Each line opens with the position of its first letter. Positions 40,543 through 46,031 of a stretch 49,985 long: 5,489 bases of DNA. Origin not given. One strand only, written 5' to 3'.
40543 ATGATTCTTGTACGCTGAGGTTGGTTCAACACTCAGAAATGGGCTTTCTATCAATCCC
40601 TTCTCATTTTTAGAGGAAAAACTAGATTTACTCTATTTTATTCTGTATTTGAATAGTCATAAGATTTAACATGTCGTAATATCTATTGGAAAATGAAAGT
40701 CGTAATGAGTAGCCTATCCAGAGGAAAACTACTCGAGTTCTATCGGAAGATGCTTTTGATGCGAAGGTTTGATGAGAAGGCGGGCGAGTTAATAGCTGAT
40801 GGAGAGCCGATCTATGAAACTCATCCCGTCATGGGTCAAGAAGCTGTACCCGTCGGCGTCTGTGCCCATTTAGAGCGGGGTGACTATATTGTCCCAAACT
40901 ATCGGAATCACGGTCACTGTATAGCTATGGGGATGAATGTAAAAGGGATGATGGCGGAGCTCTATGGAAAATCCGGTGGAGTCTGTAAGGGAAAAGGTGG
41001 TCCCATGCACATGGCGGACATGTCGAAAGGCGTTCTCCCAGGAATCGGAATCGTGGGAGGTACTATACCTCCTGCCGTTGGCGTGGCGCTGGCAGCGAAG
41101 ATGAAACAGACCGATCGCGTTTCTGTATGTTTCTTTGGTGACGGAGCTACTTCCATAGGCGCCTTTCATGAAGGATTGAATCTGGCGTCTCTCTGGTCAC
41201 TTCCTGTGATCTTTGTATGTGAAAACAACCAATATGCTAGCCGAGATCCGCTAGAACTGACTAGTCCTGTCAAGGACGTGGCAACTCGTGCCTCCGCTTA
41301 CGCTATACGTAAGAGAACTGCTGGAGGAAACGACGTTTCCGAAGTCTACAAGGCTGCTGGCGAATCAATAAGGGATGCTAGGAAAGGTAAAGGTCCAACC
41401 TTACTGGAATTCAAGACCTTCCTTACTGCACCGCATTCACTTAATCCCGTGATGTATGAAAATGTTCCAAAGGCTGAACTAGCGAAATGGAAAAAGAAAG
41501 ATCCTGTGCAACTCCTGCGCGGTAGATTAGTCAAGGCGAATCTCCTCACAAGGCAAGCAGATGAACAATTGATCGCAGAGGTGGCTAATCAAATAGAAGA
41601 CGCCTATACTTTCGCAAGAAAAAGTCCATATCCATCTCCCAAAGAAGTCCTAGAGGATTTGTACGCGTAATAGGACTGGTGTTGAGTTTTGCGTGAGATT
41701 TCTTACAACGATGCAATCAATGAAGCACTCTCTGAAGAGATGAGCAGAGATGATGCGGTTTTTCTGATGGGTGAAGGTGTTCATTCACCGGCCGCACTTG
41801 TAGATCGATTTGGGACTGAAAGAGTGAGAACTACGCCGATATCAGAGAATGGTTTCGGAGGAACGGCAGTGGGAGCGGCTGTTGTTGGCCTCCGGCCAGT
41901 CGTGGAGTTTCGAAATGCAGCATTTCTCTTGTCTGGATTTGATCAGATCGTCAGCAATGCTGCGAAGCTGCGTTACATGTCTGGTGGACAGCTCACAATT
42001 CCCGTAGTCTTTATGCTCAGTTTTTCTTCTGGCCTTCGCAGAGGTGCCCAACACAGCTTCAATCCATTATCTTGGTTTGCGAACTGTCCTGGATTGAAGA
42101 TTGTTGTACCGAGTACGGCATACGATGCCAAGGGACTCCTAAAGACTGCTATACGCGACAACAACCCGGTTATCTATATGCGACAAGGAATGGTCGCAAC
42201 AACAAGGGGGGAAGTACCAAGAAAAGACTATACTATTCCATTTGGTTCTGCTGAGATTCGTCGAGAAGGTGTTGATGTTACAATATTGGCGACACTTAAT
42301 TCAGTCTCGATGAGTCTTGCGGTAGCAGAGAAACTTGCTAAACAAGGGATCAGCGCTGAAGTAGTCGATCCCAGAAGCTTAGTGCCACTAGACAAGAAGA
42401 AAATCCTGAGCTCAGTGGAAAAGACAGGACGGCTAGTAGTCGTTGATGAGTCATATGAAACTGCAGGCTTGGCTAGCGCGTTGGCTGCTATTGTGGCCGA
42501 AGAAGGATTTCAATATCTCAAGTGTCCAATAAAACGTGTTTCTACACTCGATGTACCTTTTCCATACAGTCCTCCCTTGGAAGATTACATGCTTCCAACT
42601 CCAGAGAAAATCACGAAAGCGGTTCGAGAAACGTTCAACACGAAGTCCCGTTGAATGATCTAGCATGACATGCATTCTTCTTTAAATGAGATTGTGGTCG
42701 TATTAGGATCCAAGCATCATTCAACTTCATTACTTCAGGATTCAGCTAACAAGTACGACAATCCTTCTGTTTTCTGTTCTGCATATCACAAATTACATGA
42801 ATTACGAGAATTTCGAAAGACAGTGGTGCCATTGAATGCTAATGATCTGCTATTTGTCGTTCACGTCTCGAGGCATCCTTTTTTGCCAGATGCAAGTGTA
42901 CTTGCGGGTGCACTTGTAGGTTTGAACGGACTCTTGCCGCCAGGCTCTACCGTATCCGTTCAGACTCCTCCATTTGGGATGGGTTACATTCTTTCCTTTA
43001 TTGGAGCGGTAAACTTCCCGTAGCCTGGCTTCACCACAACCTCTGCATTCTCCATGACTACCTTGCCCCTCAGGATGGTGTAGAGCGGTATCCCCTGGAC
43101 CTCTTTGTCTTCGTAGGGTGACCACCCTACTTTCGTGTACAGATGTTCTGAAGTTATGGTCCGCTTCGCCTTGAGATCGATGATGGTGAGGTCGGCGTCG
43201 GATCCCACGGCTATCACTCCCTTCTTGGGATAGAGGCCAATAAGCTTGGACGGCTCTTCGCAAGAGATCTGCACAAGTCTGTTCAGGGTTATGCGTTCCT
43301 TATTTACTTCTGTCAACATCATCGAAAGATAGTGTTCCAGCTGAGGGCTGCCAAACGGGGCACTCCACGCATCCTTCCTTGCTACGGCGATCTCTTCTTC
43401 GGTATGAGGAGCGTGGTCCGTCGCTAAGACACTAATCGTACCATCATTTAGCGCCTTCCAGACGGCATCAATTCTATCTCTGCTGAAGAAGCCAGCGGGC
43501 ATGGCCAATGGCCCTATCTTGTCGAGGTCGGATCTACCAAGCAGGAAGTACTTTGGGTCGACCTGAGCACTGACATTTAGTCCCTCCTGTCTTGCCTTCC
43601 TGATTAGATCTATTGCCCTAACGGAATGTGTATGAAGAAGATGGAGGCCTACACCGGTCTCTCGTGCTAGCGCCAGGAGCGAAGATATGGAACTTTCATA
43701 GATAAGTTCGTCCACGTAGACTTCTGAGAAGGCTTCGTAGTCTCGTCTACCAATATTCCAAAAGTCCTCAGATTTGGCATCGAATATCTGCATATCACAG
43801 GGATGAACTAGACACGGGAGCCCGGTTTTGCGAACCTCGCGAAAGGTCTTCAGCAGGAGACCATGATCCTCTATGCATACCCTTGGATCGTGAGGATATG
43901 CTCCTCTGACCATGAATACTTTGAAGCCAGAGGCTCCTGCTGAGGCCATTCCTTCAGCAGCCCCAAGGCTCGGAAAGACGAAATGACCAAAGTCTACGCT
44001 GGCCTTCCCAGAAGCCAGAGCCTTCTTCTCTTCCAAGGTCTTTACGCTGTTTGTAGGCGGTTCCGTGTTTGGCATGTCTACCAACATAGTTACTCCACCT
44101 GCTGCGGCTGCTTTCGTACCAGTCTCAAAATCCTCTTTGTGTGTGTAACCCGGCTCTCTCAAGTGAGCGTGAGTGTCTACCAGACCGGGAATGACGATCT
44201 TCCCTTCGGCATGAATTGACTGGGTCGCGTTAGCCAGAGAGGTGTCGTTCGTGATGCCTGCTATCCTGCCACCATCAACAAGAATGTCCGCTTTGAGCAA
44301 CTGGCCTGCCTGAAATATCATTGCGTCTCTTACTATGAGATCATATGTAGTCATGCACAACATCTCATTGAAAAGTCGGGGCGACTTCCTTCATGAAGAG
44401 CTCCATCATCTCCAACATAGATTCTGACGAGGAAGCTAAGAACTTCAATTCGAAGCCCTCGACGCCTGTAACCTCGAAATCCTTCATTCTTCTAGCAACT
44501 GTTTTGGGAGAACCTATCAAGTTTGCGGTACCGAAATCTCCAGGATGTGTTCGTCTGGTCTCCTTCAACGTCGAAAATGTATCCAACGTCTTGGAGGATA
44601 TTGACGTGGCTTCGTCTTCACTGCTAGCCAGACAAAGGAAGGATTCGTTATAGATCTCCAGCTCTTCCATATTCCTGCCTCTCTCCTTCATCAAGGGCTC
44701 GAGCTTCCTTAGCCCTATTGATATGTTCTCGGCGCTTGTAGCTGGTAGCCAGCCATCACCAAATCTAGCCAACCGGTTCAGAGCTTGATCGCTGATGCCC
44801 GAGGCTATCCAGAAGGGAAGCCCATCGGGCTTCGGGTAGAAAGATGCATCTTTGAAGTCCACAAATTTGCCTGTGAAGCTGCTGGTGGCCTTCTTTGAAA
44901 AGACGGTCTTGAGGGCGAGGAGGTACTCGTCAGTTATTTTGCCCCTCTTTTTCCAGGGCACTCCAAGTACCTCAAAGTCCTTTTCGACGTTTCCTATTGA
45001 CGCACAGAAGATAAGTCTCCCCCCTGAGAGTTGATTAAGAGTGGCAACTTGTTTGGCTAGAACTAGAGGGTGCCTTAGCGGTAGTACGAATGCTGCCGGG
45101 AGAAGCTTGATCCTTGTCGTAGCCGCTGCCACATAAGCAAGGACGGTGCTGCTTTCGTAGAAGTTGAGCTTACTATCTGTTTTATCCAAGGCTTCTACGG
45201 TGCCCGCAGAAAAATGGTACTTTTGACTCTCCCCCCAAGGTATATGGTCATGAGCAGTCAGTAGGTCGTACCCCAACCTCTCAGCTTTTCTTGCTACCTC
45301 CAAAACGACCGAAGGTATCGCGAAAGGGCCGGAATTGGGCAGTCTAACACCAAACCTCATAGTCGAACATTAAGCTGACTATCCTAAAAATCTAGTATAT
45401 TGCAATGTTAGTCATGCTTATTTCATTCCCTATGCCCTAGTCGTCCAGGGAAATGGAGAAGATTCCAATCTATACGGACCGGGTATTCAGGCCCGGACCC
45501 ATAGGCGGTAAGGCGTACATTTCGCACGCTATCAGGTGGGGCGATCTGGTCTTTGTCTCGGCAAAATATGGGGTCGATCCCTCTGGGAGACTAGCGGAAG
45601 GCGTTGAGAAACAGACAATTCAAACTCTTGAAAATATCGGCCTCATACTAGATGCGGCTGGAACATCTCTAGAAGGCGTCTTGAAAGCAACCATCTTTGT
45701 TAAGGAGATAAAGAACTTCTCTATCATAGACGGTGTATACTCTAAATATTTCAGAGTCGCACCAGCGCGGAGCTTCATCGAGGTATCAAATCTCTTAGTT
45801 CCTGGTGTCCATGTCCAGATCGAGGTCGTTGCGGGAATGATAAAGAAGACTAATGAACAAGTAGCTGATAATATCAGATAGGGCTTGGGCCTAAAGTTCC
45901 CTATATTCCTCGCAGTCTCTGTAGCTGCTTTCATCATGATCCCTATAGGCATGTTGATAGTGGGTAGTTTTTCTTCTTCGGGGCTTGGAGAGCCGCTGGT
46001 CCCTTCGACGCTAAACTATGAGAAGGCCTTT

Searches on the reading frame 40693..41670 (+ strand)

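Call 48: search_protein_families(library=pfam, proteins=[window:40693-41670:+], max_evalue=0.00001)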
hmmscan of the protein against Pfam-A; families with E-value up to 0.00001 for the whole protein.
window:40693-41670:+ (325 aa): 2 families
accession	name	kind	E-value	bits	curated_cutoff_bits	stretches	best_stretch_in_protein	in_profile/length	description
PF00676.26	E1_dh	-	4.1e-71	239.8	22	1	18-316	1-299/300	Dehydrogenase E1 component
PF02775.26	TPP_enzyme_C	-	5.3e-06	26.7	21.9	0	117-239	26-150/151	Thiamine pyrophosphate enzyme, C-terminal TPP binding domain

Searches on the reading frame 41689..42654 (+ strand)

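Call 48: search_protein_families(library=pfam, proteins=[window:41689-42654:+], max_evalue=0.00001)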
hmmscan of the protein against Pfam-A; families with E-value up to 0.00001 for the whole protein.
window:41689-42654:+ (321 aa): 2 families
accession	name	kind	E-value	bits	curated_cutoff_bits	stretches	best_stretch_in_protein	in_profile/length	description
PF02780.25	Transketolase_C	-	4.6e-38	130.4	25.9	1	186-308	1-124/124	Transketolase, C-terminal domain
PF02779.29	Transket_pyr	-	1.7e-31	109.6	27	1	3-163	2-165/174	Transketolase, pyrimidine binding domain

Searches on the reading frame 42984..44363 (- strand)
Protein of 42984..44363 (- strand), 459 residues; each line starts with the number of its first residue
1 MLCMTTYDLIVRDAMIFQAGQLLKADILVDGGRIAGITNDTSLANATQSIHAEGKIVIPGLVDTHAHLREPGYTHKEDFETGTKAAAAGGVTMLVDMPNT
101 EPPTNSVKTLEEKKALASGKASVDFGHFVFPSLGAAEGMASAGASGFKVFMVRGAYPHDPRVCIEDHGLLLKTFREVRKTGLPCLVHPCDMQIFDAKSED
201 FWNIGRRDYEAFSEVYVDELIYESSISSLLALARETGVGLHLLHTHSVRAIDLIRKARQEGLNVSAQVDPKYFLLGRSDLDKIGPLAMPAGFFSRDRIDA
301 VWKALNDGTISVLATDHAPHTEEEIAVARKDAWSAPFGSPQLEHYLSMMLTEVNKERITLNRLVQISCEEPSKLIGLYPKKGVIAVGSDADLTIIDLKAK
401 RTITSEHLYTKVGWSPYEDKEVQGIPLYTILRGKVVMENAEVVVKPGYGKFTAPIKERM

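Call 48: search_protein_families(library=pfam, proteins=[window:42984-44363:-], max_evalue=0.00001)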
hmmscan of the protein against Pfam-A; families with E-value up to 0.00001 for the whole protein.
window:42984-44363:- (459 aa): 2 families
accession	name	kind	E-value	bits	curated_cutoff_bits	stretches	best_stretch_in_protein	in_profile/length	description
PF01979.26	Amidohydro_1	-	3.8e-25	89.3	25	1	56-436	1-345/345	Amidohydrolase family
PF07969.17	Amidohydro_3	-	3e-13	50.5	29.7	0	355-436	404-471/472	Amidohydrolase family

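Call 49: search_protein_families(library=ncbifam, proteins=[window:42984-44363:-], max_evalue=0.00001)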
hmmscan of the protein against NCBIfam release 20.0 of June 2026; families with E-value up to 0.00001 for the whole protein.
window:42984-44363:- (459 aa): 62 families (the best 25 are shown)
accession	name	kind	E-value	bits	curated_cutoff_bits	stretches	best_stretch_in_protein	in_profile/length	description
NF002668.0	PRK02382.1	equivalog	7.1e-89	298.5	452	1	9-454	6-428/436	dihydroorotase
NF006559.0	PRK09060.1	equivalog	6.7e-87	291.6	482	1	5-446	3-431/444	dihydroorotase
NF005751.0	PRK07575.1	equivalog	1.5e-86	290.6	529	1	9-442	5-425/440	dihydroorotase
TIGR00857.1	pyrC_multi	subfamily_domain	9.1e-84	281.8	279.05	1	22-439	3-411/412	dihydroorotase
NF004839.0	PRK06189.1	equivalog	1.1e-83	281.4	631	1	6-450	2-443/451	allantoinase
TIGR03178.1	allantoinase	equivalog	3.1e-82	276.8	357.85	1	8-446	1-434/441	allantoinase AllB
TIGR02033.1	D-hydantoinase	equivalog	1.1e-78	265.2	393.25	1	10-452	2-452/454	dihydropyrimidinase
NF006688.0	PRK09236.1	equivalog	5.6e-71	239.6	535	1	9-443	4-432/444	dihydroorotase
NF006837.0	PRK09357.1-2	equivalog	2.7e-70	237.1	575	1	10-440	4-425/428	dihydroorotase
NF009941.0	PRK13404.1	subfamily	1.2e-68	231.9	647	1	5-454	2-461/478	dihydropyrimidinase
NF058539.1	ergo_uti2_ErtD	equivalog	6.4e-65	219.8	650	1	7-453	2-446/449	hydantoin-5-propionate amidohydrolase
NF003271.0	PRK04250.1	equivalog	1.4e-64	218.2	405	2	196-446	159-397/407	dihydroorotase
NF058538.1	ergo_util_ErtD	equivalog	1.4e-63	215.3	600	1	8-454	2-446/446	hydantoin-5-propionate amidohydrolase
NF006841.0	PRK09357.2-2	equivalog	6.6e-61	206.3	640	1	18-439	12-419/421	dihydroorotase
NF005960.0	PRK08044.1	equivalog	1.7e-60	205.1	688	1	7-452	3-448/453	allantoinase AllB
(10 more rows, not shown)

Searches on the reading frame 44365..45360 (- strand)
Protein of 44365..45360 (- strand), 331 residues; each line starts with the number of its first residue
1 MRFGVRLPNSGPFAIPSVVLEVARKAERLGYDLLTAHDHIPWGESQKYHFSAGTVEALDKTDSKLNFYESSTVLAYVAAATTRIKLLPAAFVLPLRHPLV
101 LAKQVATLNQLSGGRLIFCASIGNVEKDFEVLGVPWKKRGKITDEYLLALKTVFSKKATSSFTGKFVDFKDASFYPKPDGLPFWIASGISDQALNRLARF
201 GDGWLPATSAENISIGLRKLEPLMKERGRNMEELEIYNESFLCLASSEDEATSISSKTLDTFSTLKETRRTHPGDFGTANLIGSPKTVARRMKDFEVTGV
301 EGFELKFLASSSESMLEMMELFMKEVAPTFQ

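Call 48: search_protein_families(library=pfam, proteins=[window:44365-45360:-], max_evalue=0.00001)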
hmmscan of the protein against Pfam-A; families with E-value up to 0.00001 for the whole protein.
window:44365-45360:- (331 aa): 1 family
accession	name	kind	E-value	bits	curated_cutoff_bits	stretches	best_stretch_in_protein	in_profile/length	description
PF00296.26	Bac_luciferase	-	6.5e-47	160.8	27.9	1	18-300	24-312/314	Luciferase-like monooxygenase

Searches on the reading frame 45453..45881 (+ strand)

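Call 48: search_protein_families(library=pfam, proteins=[window:45453-45881:+], max_evalue=0.00001)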
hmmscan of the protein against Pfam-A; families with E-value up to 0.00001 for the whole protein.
window:45453-45881:+ (142 aa): 1 family
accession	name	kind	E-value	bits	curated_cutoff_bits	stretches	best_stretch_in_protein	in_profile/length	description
PF01042.26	Ribonuc_L-PSP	-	1.3e-23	83.7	27.3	1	24-127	12-119/121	Endoribonuclease L-PSP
